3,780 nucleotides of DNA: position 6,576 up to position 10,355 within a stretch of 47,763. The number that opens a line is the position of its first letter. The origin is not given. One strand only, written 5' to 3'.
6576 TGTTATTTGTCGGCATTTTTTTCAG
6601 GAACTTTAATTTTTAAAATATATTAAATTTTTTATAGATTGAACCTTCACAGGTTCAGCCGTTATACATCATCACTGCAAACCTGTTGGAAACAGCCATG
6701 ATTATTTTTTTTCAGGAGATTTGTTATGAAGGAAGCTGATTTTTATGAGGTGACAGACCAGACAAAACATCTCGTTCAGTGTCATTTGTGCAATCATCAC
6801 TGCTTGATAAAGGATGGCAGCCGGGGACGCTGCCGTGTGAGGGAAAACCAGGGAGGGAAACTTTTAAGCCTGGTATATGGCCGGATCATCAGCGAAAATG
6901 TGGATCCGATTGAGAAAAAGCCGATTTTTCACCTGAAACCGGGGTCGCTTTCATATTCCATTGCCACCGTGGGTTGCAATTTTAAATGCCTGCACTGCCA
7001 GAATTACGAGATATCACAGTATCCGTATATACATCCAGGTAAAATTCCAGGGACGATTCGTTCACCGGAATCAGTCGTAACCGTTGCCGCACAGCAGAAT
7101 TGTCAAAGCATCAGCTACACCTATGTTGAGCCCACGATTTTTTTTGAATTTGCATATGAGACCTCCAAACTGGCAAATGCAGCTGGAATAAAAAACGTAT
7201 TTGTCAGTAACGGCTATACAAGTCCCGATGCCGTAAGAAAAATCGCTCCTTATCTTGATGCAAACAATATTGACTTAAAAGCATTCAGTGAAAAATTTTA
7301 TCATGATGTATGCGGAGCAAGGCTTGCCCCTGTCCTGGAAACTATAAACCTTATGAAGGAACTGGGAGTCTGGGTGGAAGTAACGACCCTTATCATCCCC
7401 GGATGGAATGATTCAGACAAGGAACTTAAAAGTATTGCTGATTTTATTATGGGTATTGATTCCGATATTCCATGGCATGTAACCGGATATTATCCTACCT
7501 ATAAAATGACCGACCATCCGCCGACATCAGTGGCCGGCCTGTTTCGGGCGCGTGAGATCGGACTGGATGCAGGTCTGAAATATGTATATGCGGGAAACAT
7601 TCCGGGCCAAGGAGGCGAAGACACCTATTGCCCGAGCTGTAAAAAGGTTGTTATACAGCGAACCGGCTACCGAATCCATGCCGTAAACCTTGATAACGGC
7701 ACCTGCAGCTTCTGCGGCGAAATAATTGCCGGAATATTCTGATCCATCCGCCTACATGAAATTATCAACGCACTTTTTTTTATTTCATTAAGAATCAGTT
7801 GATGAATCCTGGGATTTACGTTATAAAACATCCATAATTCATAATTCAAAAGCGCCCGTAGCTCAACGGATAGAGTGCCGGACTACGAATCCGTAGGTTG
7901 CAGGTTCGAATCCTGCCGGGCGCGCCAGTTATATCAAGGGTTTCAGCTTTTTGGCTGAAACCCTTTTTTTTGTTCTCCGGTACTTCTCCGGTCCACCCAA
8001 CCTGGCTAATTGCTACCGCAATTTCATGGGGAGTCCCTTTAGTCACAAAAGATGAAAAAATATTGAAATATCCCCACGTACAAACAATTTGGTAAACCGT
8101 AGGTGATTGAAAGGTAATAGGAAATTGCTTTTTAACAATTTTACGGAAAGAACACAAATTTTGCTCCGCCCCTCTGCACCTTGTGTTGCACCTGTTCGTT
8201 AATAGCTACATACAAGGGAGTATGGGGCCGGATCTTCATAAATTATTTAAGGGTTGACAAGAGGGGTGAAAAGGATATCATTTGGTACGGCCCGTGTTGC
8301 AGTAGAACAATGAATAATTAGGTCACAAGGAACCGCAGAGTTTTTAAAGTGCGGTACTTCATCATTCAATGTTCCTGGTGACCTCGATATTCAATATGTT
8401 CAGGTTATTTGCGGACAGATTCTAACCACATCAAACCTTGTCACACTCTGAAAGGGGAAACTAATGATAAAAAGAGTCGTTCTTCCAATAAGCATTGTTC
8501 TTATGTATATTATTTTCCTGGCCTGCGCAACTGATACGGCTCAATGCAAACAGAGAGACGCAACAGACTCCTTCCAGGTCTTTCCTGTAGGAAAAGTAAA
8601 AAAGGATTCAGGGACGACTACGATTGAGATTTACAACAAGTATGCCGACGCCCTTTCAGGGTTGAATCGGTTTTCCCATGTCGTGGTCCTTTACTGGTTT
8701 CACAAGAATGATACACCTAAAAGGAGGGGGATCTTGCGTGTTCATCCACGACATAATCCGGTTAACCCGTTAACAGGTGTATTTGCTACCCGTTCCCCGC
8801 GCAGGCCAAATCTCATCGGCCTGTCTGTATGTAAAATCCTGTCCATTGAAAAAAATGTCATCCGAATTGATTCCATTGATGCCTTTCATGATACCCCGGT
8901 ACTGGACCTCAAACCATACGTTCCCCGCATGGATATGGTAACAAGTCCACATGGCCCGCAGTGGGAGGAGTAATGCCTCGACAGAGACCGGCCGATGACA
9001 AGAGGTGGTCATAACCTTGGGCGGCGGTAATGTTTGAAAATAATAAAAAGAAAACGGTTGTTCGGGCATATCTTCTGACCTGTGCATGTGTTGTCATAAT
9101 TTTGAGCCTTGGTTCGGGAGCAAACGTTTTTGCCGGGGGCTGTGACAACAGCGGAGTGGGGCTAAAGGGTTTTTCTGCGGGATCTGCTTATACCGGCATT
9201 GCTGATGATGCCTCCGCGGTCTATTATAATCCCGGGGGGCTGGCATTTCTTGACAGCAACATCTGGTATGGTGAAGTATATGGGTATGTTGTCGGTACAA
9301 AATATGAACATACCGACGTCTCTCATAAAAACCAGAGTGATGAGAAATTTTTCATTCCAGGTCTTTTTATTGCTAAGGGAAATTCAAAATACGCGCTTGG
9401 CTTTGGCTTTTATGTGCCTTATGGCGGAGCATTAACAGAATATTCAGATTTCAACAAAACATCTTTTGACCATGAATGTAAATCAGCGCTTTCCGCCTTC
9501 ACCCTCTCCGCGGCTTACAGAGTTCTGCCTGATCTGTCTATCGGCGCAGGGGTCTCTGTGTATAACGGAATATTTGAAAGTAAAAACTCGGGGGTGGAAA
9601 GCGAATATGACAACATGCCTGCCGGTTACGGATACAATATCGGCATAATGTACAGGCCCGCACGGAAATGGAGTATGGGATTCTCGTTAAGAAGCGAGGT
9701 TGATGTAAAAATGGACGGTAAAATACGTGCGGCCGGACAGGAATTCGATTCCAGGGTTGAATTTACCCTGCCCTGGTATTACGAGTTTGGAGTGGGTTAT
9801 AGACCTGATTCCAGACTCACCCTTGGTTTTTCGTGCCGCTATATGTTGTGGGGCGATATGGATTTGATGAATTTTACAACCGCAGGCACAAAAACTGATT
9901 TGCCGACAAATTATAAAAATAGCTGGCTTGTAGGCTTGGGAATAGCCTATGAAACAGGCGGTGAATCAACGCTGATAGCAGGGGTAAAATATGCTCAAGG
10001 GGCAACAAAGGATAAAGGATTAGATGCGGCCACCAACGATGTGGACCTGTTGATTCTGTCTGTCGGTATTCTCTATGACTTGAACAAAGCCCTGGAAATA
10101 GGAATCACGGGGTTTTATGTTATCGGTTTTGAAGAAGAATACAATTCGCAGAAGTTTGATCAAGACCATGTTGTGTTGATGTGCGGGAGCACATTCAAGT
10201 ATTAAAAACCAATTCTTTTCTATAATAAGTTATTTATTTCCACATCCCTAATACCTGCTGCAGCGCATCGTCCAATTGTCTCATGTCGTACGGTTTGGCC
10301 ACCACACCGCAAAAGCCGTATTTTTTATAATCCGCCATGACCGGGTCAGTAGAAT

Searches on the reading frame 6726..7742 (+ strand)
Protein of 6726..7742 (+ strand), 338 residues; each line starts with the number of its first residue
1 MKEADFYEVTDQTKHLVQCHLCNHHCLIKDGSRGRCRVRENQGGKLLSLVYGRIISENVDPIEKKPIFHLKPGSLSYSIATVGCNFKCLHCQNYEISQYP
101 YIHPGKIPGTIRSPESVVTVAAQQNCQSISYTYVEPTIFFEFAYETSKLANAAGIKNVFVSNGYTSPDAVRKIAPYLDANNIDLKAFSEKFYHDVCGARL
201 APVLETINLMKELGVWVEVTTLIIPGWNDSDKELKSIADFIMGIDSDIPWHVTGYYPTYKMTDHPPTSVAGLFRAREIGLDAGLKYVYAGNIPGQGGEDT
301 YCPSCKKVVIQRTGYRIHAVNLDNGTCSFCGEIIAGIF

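Call 41: search_protein_families(library=pfam, max_evalue=0.0001, proteins=[window:6726-7742:+])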
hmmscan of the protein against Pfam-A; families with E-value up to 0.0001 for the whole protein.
window:6726-7742:+ (338 aa): 1 family
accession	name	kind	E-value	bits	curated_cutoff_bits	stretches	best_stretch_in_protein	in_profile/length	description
PF04055.27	Radical_SAM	-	2.6e-23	83.4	29.5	1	80-233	3-161/166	Radical SAM superfamily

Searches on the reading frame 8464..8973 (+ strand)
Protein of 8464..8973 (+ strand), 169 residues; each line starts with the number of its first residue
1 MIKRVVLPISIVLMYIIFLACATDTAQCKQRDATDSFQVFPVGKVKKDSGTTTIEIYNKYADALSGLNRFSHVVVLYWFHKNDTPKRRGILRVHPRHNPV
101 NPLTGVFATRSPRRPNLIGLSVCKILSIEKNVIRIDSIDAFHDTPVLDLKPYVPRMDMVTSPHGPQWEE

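Call 41: search_protein_families(library=pfam, max_evalue=0.0001, proteins=[window:8464-8973:+])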
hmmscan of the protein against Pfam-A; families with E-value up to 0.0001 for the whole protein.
window:8464-8973:+ (169 aa): 1 family
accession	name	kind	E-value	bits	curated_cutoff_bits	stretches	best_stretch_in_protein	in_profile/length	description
PF01980.22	TrmO_N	-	1.8e-32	112.4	26.8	1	48-157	10-116/116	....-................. O N-terminal domain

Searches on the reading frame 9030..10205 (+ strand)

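Call 24: search_protein_families(library=pfam, max_evalue=0.001, proteins=[window:9030-10205:+])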
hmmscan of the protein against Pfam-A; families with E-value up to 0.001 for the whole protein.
window:9030-10205:+ (391 aa): 2 families
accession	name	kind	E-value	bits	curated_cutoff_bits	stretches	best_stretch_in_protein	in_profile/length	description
PF03349.22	Toluene_X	-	3.4e-40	138.3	29.7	1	50-375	23-393/421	Outer membrane protein transport protein (OMPP1/FadL/TodX)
PF13505.12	OMP_b-brl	-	7.2e-06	26.7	28.7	1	126-283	21-168/175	Outer membrane protein beta-barrel domain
